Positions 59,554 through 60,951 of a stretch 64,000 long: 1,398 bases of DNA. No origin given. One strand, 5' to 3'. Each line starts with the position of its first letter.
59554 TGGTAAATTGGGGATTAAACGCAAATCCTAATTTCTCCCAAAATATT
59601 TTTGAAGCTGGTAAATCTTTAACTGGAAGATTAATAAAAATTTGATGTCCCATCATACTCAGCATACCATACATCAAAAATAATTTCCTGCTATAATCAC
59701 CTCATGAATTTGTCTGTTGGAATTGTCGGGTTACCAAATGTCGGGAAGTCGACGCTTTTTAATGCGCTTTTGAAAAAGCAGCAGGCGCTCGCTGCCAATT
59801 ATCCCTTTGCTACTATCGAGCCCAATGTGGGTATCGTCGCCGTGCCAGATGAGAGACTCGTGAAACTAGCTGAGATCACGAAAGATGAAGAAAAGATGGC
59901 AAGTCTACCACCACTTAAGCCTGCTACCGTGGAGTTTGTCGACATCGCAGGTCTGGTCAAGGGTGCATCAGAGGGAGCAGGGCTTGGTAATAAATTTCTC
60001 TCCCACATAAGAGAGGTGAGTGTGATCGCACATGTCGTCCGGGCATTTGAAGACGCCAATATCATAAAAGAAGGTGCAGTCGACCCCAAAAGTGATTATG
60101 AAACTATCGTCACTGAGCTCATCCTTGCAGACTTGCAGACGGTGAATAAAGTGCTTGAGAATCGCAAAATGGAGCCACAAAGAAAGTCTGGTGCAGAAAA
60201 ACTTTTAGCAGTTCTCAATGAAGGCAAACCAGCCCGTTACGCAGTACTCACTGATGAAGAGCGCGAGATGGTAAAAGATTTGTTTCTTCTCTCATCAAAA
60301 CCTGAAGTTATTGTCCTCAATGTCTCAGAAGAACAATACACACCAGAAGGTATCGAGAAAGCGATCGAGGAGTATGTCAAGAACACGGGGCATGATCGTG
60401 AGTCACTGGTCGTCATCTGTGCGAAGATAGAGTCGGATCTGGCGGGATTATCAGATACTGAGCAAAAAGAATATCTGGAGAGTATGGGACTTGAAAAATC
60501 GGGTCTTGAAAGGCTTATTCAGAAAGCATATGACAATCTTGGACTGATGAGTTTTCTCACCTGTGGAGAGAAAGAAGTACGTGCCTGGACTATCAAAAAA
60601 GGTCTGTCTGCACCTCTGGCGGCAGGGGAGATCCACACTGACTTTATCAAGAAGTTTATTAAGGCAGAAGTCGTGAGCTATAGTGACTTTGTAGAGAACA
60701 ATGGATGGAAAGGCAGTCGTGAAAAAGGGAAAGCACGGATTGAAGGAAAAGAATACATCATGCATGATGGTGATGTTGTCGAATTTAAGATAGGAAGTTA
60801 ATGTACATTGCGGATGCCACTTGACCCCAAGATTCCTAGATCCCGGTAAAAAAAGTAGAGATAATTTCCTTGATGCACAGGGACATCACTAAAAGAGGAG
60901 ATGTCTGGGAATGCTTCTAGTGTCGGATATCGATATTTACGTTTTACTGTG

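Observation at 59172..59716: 31-bp direct duplication of the ychF promoter and start codon brackets a minus-strand glyoxalase (VOC) gene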

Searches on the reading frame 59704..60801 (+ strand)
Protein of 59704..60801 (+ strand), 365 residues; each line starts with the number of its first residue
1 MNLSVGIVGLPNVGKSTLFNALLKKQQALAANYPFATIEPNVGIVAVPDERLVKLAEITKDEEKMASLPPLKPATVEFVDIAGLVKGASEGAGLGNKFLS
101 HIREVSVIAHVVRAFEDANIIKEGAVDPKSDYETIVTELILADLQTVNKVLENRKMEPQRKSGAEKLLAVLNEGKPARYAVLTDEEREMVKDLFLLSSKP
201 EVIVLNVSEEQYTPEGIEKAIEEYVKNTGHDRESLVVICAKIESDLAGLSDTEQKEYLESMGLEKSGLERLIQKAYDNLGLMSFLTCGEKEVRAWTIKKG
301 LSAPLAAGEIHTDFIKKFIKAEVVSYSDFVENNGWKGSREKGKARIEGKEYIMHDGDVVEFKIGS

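Call 7: search_protein_families(library=pfam, proteins=[window:59704-60801:+], max_evalue=0.01)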
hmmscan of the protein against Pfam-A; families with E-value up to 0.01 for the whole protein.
window:59704-60801:+ (365 aa): 3 families
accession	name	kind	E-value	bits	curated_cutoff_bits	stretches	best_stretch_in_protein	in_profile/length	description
PF06071.19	YchF-GTPase_C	-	9.1e-35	119.1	27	1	281-363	1-83/84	Protein of unknown function (DUF933)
PF01926.29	MMR_HSR1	-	3.7e-23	82.2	21.9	1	5-118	2-86/113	50S ribosome-binding GTPase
PF02421.24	FeoB_N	-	6.9e-08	32.6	27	1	5-49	3-46/156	Ferrous iron transport protein B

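Call 8: search_protein_families(library=ncbifam, proteins=[window:59704-60801:+], max_evalue=0.01)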
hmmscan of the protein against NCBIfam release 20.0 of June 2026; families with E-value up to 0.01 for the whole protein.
window:59704-60801:+ (365 aa): 21 families
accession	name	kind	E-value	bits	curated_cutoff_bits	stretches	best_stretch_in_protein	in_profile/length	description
TIGR00092.1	TIGR00092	equivalog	6.4e-124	413.8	279.2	1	1-363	1-366/368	redox-regulated ATPase YchF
NF007171.0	PRK09602.1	subfamily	4.7e-35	121.2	387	1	2-155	2-158/397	YchF-related putative GTPase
NF008955.0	PRK12297.1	equivalog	1.5e-25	90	406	2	78-274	211-409/429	GTPase ObgE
TIGR02729.1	Obg_CgtA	equivalog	1.8e-25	89.7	280.25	2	5-58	160-212/329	Obg family GTPase CgtA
NF008956.1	PRK12299.1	equivalog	2.2e-24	86.1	300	2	5-58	161-213/327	GTPase ObgE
NF008954.1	PRK12296.1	equivalog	1.8e-19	69.5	377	2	78-142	210-269/470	GTPase ObgE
TIGR03594.1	GTPase_EngA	equivalog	1.4e-09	37.5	306.7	1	5-38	3-36/432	ribosome biogenesis GTPase Der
TIGR00231.1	small_GTP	domain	1e-08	35.2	42.5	1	4-114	5-93/164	GTP-binding protein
NF000908.1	PRK00089.1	equivalog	6.2e-08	32.3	237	1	5-52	6-53/291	GTPase Era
TIGR03156.1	GTP_HflX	equivalog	9.3e-08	31.4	216.75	1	4-56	191-242/351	GTPase HflX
TIGR03596.1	GTPase_YlqF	equivalog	1.2e-07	31.4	208.2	1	4-37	120-153/276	ribosome biogenesis GTPase YlqF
TIGR00450.1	mnmE_trmE_thdF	equivalog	2.8e-07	30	252.6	1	3-37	210-244/446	tRNA uridine-5-carboxymethylaminomethyl(34) synthesis GTPase MnmE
TIGR00436.1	era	equivalog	8e-07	28.7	116.25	1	4-45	2-43/270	GTPase Era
TIGR00437.1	feoB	equivalog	7.8e-06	24.9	315.65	1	9-51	1-42/594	ferrous iron transport protein B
NF003661.0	PRK05291.1-3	equivalog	8.3e-06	25.4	380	1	3-34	217-248/448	tRNA uridine-5-carboxymethylaminomethyl(34) synthesis GTPase MnmE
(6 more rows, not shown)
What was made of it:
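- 59704..60801 (+): ychF (redox-regulated ATPase YchF), 365 aa. Its highly conserved P-loop codons start at about +13. TIGR00092, E=6e-124 (call 8); PF06071 and PF01926 (call 7).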

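Call 9: find_related_loci(query=window:59704-60801:+, collection=genome_contigs, flank=4000)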
Query window:59704-60801:+ (365 aa) in genome_contigs; peptide patterns used: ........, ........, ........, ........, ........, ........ (x = any residue, [..] = any of these).
600 stretches matched a pattern (row limit reached: there are more); 598 encode a relative of the query (tblastn E <= 1e-3); the best 80 are kept; 80 distinct loci.
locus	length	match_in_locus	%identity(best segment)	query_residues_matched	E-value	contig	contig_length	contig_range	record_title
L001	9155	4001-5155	67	1-365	3e-167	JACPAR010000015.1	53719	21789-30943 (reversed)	MAG: Candidatus Levyibacteriota bacterium isolate NC_groundwater_236_Ag_S-0.2um_36_14 S5_GD2017_2_S2_scaffold_1456, whol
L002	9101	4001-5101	70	1-365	4e-169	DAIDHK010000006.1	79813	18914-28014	MAG TPA_asm: Candidatus Levyibacteriota bacterium isolate clean343 NODE_6_length_79813_cov_11.405576, whole genome shotg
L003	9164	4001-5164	64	1-364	4e-154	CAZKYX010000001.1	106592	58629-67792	MAG TPA_asm: uncultured Gammaproteobacteria bacterium isolate SRP286056_co1_17 genome assembly, contig: NODE_137_length_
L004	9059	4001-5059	61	3-364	5e-134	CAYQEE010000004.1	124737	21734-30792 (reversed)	MAG TPA_asm: uncultured Gammaproteobacteria bacterium isolate SRP272529_co2_240 genome assembly, contig: NODE_127_length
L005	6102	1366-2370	59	3-364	2e-131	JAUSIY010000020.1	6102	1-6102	MAG: bacterium isolate E14_metabat.bin.279 E14_k141_1004844, whole genome shotgun sequence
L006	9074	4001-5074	58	1-365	2e-130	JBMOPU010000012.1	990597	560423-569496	MAG: Patescibacteria group bacterium isolate Betzabe_MAG136 MAG136_14, whole genome shotgun sequence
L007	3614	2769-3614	72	1-282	1e-131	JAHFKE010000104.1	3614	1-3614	MAG: Candidatus Levyibacteriota bacterium isolate nzgw402 NODE_35541_length_3615_cov_1.973669, whole genome shotgun sequ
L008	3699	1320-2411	59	1-364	1e-130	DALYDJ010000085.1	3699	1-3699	MAG TPA_asm: Candidatus Woesebacteria bacterium isolate CTOTU14224 NODE_7420_length_3699_cov_2.826839, whole genome shot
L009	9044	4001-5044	58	3-365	3e-124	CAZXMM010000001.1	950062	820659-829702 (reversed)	MAG TPA_asm: uncultured Gammaproteobacteria bacterium isolate SRP173033_co1_283 genome assembly, contig: NODE_1_length_9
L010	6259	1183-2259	55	1-364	2e-122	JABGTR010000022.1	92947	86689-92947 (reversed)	MAG: Candidatus Paceibacterota bacterium isolate SI034_bin135 k141_377468, whole genome shotgun sequence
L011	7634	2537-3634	54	1-365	9e-120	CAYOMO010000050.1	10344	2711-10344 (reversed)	MAG TPA_asm: uncultured Gammaproteobacteria bacterium isolate SRP292972_co1_31 genome assembly, contig: NODE_2657_length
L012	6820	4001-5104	55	3-364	6e-119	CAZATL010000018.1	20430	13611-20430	MAG TPA_asm: uncultured Gammaproteobacteria bacterium isolate SRP286056_co3_61 genome assembly, contig: NODE_2415_length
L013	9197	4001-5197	51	1-365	5e-118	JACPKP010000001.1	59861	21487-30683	MAG: Candidatus Daviesbacteria bacterium isolate NC_groundwater_498_Ag_S-0.1um_40_17 S35_SO-1_scaffold_42118, whole geno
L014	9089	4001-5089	54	1-364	6e-118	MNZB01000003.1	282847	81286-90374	MAG: Candidatus Pacebacteria bacterium CG2_30_36_39 cg2_3.0_scaffold_19_c, whole genome shotgun sequence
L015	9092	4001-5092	53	3-363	4e-117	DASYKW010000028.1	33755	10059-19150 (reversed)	MAG TPA_asm: Pyrinomonadaceae bacterium isolate SMAG_U4332 k141_2881566, whole genome shotgun sequence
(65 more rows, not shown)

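Call 10: find_encoding_contigs(protein=window:59704-60801:+, flank=4000, max_places=10)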
Protein window:59704-60801:+ (365 aa): 8 contigs read that carry it; 4 places shown.
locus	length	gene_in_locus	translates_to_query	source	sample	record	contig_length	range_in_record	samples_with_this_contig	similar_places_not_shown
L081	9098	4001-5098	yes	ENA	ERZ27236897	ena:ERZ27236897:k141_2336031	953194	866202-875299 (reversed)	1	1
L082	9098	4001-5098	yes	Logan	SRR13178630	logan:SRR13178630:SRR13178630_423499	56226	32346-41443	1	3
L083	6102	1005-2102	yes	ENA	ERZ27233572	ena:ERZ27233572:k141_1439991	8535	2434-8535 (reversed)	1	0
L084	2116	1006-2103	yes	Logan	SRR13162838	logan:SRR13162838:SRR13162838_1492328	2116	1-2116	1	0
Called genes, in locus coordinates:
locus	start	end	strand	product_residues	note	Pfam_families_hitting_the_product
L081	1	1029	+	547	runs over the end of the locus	PF02366:PMT, PF13231:PMT_2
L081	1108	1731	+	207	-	PF02223:Thymidylate_kin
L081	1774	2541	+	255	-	-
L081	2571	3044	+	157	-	PF01243:PNPOx_N, PF12900:Pyridox_ox_2 (weak)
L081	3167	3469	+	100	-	-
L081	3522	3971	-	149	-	PF00903:Glyoxalase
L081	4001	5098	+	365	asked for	PF01926:MMR_HSR1, PF02421:FeoB_N (weak), PF06071:YchF-GTPase_C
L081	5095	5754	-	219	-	PF24392:Parb-CE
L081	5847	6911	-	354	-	PF00486:Trans_reg_C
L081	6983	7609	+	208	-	PF06559:DCD_N (weak), PF22569:DCD_C, PF22769:DCD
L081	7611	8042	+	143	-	PF00692:dUTPase, PF22769:DCD (weak)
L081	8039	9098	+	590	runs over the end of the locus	PF02511:Thy1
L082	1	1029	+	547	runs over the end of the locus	PF02366:PMT, PF13231:PMT_2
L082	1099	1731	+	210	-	PF02223:Thymidylate_kin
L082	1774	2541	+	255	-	-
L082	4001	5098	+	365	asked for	PF01926:MMR_HSR1, PF02421:FeoB_N (weak), PF06071:YchF-GTPase_C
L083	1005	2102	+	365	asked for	PF01926:MMR_HSR1, PF02421:FeoB_N (weak), PF06071:YchF-GTPase_C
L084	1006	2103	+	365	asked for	PF01926:MMR_HSR1, PF02421:FeoB_N (weak), PF06071:YchF-GTPase_C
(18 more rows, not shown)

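Call 36: find_homologous_proteins(query=window:59704-60801:+, max_evalue=1e-100)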
Query window:59704-60801:+ (365 aa): 6111 proteins with E <= 1e-100 among 8000 candidates; the best 120 are listed.
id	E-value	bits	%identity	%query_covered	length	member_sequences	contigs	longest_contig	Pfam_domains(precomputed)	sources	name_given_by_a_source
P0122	8.4e-232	786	100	100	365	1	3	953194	PF01926.30,PF02421.25,PF06071.20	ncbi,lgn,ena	-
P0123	1.0e-210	717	88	100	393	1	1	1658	PF01926.30,PF02421.25,PF06071.20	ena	-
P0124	2.7e-194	663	84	100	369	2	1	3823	PF02824.28,PF01926.30,PF02421.25,PF06071.20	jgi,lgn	jgi:hypothetical protein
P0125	5.5e-182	622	79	100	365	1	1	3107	PF02824.28,PF01926.30,PF02421.25,PF06071.20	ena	-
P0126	1.7e-180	617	79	100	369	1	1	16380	PF02824.28,PF01926.30,PF02421.25,PF06071.20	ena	-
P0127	5.6e-180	616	79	100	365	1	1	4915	PF01926.30,PF02421.25,PF06071.20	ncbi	-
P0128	4.3e-179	613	78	100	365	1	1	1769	PF01926.30,PF02421.25,PF06071.20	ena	-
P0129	9.7e-179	611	77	100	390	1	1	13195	PF01926.30,PF02421.25,PF06071.20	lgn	-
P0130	1.7e-178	611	78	100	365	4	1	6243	PF02824.28,PF01926.30,PF02421.25,PF06071.20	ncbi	-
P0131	2.0e-178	610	78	100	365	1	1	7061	PF02824.28,PF01926.30,PF02421.25,PF06071.20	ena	-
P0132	2.3e-178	610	78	100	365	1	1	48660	PF01926.30,PF02421.25,PF06071.20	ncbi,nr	ncbi:MAG TPA: redox-regulated ATPase YchF [Patescibacteria group bacterium]|nr:redox-regulated ATPas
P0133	5.8e-178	609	76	100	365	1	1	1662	PF01926.30,PF02421.25,PF06071.20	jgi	jgi:GTP-binding protein YchF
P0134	1.0e-177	608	77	100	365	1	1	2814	PF01926.30,PF02421.25,PF06071.20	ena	-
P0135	1.7e-177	607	77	100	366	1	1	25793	PF02824.28,PF01926.30,PF02421.25,PF06071.20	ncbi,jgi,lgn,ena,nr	ncbi:MAG TPA: redox-regulated ATPase YchF [Candidatus Eisenbacteria bacterium]|nr:redox-regulated AT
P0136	2.9e-177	607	77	100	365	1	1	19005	PF01926.30,PF02421.25,PF06071.20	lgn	-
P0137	5.4e-177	606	78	100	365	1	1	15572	PF01926.30,PF02421.25,PF06071.20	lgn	-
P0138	7.5e-177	605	75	100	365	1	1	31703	PF01926.30,PF02421.25,PF06071.20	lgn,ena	-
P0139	9.0e-177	605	76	100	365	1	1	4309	PF01926.30,PF02421.25,PF06071.20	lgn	-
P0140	9.1e-177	605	77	100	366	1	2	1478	PF01926.30,PF02421.25,PF06071.20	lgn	-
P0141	1.4e-176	604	78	100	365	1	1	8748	PF02824.28,PF01926.30,PF02421.25,PF06071.20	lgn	-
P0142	1.9e-176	604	76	100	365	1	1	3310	PF01926.30,PF02421.25,PF06071.20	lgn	-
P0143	1.0e-175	602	76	100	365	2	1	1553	PF01926.30,PF02421.25,PF06071.20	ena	-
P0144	2.1e-175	601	76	100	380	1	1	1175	PF02824.28,PF01926.30,PF02421.25,PF06071.20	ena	-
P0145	4.0e-175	600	77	100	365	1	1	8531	PF02824.28,PF01926.30,PF02421.25,PF06071.20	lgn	-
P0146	4.3e-175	599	76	100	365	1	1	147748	PF01926.30,PF02421.25,PF06071.20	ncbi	-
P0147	6.9e-175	599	77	100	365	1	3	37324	PF02824.28,PF01926.30,PF02421.25,PF06071.20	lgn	-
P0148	8.8e-175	598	76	100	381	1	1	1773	PF01926.30,PF02421.25,PF06071.20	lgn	-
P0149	1.6e-174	598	77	100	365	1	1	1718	PF01926.30,PF02421.25,PF06071.20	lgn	-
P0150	2.0e-174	597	75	100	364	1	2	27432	PF01926.30,PF02421.25,PF06071.20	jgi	-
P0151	2.6e-174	597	76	100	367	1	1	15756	PF02824.28,PF01926.30,PF02421.25,PF06071.20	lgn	-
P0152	4.3e-174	596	78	98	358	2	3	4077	PF01926.30,PF02421.25,PF06071.20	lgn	-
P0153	7.0e-174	595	75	100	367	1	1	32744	PF02824.28,PF01926.30,PF02421.25,PF06071.20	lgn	-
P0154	2.3e-173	594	77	100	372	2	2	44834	PF01926.30,PF02421.25,PF06071.20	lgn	-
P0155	2.6e-173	594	75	100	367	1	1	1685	PF01926.30,PF02421.25,PF06071.20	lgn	-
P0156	3.5e-173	593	76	100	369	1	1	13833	PF01926.30,PF02421.25,PF06071.20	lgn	-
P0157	4.2e-173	593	76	100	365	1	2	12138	PF01926.30,PF02421.25,PF06071.20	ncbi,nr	ncbi:MAG: redox-regulated ATPase YchF [Patescibacteria group bacterium]|nr:redox-regulated ATPase Yc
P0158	1.1e-172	592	74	99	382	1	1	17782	PF01926.30,PF02421.25,PF06071.20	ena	-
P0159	2.4e-172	590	75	100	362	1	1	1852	PF01926.30,PF02421.25,PF06071.20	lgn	-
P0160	3.8e-172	590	76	100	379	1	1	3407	PF01926.30,PF02421.25,PF06071.20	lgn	-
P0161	7.1e-172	589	73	100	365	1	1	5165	PF01926.30,PF02421.25,PF06071.20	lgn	-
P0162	7.5e-172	589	76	100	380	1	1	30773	PF01926.30,PF02421.25,PF06071.20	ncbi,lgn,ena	-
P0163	2.7e-171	587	73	100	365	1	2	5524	PF01926.30,PF02421.25,PF06071.20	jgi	-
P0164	6.5e-171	586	76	100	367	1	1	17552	PF01926.30,PF02421.25,PF06071.20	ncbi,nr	ncbi:MAG TPA: redox-regulated ATPase YchF [Patescibacteria group bacterium]|nr:redox-regulated ATPas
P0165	9.4e-171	585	72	100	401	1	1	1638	PF01926.30,PF02421.25,PF06071.20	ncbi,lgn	-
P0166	1.1e-170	585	75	100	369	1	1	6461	PF01926.30,PF02421.25,PF06071.20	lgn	-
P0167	1.3e-170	585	73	100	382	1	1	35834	PF01926.30,PF02421.25,PF06071.20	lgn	-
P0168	1.9e-170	584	74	100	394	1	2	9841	PF01926.30,PF02421.25,PF06071.20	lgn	-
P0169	2.0e-170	584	74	100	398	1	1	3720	PF01926.30,PF02421.25,PF06071.20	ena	-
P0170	3.1e-170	584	75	100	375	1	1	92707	PF02824.28,PF01926.30,PF02421.25,PF06071.20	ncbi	-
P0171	4.1e-170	583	76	100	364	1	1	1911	PF01926.30,PF02421.25,PF06071.20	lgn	-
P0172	8.6e-170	582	72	100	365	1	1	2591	PF01926.30,PF02421.25,PF06071.20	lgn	-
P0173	1.0e-169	582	74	100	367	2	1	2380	PF01926.30,PF02421.25,PF06071.20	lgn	-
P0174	1.3e-169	581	75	100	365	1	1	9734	PF01926.30,PF02421.25,PF06071.20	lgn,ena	-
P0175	1.8e-169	581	75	99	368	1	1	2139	PF01926.30,PF02421.25,PF06071.20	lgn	-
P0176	2.0e-169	581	76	100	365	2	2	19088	PF02824.28,PF01926.30,PF02421.25,PF06071.20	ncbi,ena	-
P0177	2.4e-169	581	75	100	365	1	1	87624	PF01926.30,PF02421.25,PF06071.20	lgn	-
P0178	7.2e-169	579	73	100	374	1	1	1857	PF02824.28,PF01926.30,PF02421.25,PF06071.20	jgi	jgi:ribosome-binding ATPase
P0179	8.6e-169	579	73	100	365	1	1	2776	PF01926.30,PF02421.25,PF06071.20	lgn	-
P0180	1.2e-168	578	74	100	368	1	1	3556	PF01926.30,PF02421.25,PF06071.20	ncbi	ncbi:MAG: redox-regulated ATPase YchF [Candidatus Levyibacteriota bacterium]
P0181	1.3e-168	578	76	100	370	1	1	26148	PF01926.30,PF02421.25,PF06071.20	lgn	-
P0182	2.1e-168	578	73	100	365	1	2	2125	PF01926.30,PF02421.25,PF06071.20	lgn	-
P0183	3.0e-168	577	74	100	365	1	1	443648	PF01926.30,PF02421.25,PF06071.20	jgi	-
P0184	3.5e-168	577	73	100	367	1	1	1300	PF01926.30,PF02421.25,PF06071.20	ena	-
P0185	6.0e-168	576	73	100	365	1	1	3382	PF01926.30,PF02421.25,PF06071.20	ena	-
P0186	6.2e-168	576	74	100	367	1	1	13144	PF01926.30,PF02421.25,PF06071.20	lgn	-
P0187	7.6e-168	576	74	100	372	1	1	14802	PF01926.30,PF02421.25,PF06071.20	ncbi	-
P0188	9.6e-168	575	73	100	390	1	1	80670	PF01926.30,PF02421.25,PF06071.20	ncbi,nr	ncbi:MAG TPA: redox-regulated ATPase YchF [Patescibacteria group bacterium]|nr:redox-regulated ATPas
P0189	1.3e-167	575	75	100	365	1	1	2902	PF01926.30,PF02421.25,PF06071.20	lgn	-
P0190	1.6e-167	575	73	100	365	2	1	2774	PF01926.30,PF02421.25,PF06071.20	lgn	-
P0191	3.7e-167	573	73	100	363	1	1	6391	PF01926.30,PF02421.25,PF06071.20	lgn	-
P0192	5.5e-167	573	73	100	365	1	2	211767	PF01926.30,PF02421.25,PF06071.20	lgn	-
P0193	6.8e-167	573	74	100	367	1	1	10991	PF01926.30,PF02421.25,PF06071.20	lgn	-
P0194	6.9e-167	573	74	100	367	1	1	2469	PF01926.30,PF02421.25,PF06071.20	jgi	jgi:ribosome-binding ATPase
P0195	8.0e-167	572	74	100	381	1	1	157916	PF02824.28,PF01926.30,PF02421.25,PF06071.20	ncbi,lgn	-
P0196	1.1e-166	572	74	100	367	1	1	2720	PF01926.30,PF02421.25,PF06071.20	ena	-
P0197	1.1e-166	572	73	100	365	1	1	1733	PF02824.28,PF01926.30,PF02421.25,PF06071.20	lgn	-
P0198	1.2e-166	572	73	100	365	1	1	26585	PF01926.30,PF02421.25,PF06071.20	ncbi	-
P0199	1.3e-166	572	73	100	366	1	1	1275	PF01926.30,PF02421.25,PF06071.20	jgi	jgi:ribosome-binding ATPase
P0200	2.3e-166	571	73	100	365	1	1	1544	PF01926.30,PF02421.25,PF06071.20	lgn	-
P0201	2.5e-166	571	73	100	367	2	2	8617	PF01926.30,PF02421.25,PF06071.20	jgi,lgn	jgi:GTP-binding protein YchF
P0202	3.4e-166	570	72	100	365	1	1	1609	PF01926.30,PF02421.25,PF06071.20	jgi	jgi:GTP-binding protein YchF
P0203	4.4e-166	570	74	100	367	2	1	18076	PF01926.30,PF02421.25,PF06071.20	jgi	jgi:GTP-binding protein YchF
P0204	5.0e-166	570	74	100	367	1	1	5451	PF01926.30,PF02421.25,PF06071.20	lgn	-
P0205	6.4e-166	569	73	100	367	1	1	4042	PF01926.30,PF02421.25,PF06071.20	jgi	jgi:ribosome-binding ATPase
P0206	7.1e-166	569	74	100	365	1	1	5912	PF02824.28,PF01926.30,PF02421.25,PF06071.20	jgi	jgi:GTP-binding protein YchF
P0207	9.6e-166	569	75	100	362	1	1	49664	PF01926.30,PF02421.25,PF06071.20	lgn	-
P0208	1.3e-165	568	73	100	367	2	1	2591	PF01926.30,PF02421.25,PF06071.20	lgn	-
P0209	1.9e-165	568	73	100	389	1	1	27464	PF01926.30,PF02421.25,PF06071.20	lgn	-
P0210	2.0e-165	568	73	100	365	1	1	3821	PF01926.30,PF02421.25,PF06071.20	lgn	-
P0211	2.2e-165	568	73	100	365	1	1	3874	PF02824.28,PF01926.30,PF02421.25,PF06071.20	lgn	-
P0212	2.3e-165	567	72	100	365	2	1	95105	PF01926.30,PF02421.25,PF06071.20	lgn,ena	-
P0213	2.4e-165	567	72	99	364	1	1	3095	PF02824.28,PF01926.30,PF02421.25,PF06071.20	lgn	-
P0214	3.3e-165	567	73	100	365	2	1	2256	PF01926.30,PF02421.25,PF06071.20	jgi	jgi:ribosome-binding ATPase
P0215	3.5e-165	567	73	100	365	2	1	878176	PF01926.30,PF02421.25,PF06071.20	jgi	-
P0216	4.4e-165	567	72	100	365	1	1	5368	PF01926.30,PF02421.25,PF06071.20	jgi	jgi:ribosome-binding ATPase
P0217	8.1e-165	566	72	100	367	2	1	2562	PF01926.30,PF02421.25,PF06071.20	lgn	-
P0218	1.2e-164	565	71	100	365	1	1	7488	PF01926.30,PF02421.25,PF06071.20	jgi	jgi:GTP-binding protein YchF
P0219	1.7e-164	565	72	100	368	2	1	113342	PF01926.30,PF02421.25,PF06071.20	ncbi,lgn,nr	ncbi:MAG TPA: redox-regulated ATPase YchF [Patescibacteria group bacterium]|nr:redox-regulated ATPas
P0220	2.1e-164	564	71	100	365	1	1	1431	PF01926.30,PF02421.25,PF06071.20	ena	-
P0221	2.5e-164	564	72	100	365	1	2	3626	PF01926.30,PF02421.25,PF06071.20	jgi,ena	jgi:GTP-binding protein YchF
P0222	2.8e-164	564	73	100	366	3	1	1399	PF01926.30,PF02421.25,PF06071.20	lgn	-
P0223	2.8e-164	564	74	100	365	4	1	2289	PF01926.30,PF02421.25,PF06071.20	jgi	-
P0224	2.8e-164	564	73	100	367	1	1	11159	PF02824.28,PF01926.30,PF02421.25,PF06071.20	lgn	-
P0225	3.1e-164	564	73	100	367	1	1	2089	PF02824.28,PF01926.30,PF02421.25,PF06071.20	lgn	-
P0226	3.3e-164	564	73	100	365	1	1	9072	PF01926.30,PF02421.25,PF06071.20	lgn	-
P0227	3.5e-164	564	72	100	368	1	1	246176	PF01926.30,PF02421.25,PF06071.20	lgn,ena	-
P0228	3.8e-164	564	73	100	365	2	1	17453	PF01926.30,PF02421.25,PF06071.20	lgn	-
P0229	4.0e-164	563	74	100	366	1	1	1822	PF01926.30,PF02421.25,PF06071.20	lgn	-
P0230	4.2e-164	563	73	100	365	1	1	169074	PF02824.28,PF01926.30,PF02421.25,PF06071.20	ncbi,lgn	-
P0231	4.9e-164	563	72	99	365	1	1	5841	PF01926.30,PF02421.25,PF06071.20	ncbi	-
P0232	8.2e-164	562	73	100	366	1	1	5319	PF01926.30,PF02421.25,PF06071.20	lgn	-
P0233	8.8e-164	562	74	100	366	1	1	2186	PF01926.30,PF02421.25,PF06071.20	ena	-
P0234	9.1e-164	562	73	100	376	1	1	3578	PF01926.30,PF02421.25,PF06071.20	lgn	-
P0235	1.0e-163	562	72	100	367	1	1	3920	PF01926.30,PF02421.25,PF06071.20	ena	-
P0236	1.8e-163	561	70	100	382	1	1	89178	PF02824.28,PF01926.30,PF02421.25,PF06071.20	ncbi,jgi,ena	-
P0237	1.8e-163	561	73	100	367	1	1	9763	PF01926.30,PF02421.25,PF06071.20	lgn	-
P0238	2.1e-163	561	73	100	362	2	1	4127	PF01926.30,PF02421.25,PF06071.20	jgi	jgi:GTP-binding protein YchF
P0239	2.2e-163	561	72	100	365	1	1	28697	PF01926.30,PF02421.25,PF06071.20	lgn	-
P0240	2.2e-163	561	73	100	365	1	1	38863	PF01926.30,PF02421.25,PF06071.20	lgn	-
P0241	2.6e-163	561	72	100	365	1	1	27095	PF01926.30,PF02421.25,PF06071.20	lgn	-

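Call 38: find_encoding_contigs(protein=P0123, flank=4000, max_places=3)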
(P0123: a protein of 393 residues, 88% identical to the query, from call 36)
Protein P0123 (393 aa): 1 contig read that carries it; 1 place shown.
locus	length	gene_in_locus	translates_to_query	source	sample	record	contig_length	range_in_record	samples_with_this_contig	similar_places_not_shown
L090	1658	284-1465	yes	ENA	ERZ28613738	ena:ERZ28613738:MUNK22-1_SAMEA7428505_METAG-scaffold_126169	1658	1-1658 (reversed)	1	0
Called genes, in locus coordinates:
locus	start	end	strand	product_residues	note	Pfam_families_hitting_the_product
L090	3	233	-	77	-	?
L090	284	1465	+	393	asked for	PF01926:MMR_HSR1, PF02421:FeoB_N (weak), PF06071:YchF-GTPase_C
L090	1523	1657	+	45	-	?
